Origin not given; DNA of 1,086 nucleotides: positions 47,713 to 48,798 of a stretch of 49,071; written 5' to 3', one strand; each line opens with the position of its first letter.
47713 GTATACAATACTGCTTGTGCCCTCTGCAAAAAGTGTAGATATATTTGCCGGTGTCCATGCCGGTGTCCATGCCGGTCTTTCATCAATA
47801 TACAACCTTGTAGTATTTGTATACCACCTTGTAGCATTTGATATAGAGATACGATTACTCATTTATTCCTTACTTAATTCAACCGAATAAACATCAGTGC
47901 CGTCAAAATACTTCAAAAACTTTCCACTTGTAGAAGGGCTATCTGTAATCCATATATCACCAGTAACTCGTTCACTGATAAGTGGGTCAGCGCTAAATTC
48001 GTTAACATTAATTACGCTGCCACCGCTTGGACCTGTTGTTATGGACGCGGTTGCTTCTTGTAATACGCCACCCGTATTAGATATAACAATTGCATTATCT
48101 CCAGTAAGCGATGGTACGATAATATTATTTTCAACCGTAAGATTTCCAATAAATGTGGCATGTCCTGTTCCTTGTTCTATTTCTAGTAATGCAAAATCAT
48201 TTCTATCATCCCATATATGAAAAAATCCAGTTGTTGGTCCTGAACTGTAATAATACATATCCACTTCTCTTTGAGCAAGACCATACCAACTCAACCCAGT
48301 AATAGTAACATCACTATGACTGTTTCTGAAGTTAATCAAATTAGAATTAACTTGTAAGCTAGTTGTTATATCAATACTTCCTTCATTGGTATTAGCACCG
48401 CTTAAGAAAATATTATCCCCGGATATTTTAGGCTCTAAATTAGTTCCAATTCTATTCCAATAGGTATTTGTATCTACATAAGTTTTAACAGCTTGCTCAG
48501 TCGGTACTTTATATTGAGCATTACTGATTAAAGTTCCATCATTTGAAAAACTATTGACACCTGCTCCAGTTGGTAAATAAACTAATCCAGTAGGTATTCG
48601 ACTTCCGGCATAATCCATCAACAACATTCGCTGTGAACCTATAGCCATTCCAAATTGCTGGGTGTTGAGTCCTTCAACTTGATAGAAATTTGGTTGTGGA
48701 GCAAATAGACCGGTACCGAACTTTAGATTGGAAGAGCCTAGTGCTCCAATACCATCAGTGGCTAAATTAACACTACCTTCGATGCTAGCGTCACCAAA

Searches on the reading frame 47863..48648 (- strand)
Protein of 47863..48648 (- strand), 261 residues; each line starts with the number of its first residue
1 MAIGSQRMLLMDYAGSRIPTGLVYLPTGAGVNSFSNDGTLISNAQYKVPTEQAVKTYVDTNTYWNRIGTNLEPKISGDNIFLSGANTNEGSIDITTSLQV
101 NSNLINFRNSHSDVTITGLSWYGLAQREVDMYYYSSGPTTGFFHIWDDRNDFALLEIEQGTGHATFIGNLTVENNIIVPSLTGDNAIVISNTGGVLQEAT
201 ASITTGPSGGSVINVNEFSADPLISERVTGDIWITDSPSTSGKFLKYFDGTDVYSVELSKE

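Call 9: search_protein_families(library=phrogs, proteins=[window:47863-48648:-], max_evalue=0.001)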
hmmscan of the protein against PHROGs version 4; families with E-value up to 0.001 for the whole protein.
window:47863-48648:- (261 aa): 1 family
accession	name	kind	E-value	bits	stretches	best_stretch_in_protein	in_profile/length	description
phrog_9851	-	tail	6.8e-08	31.8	1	27-62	1044-1079/1092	tail fiber protein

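Call 47: find_encoding_contigs(protein=window:47863-48648:-, flank=10000, max_places=4)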
Protein window:47863-48648:- (261 aa): no gene with exactly this product is on record in the collection.
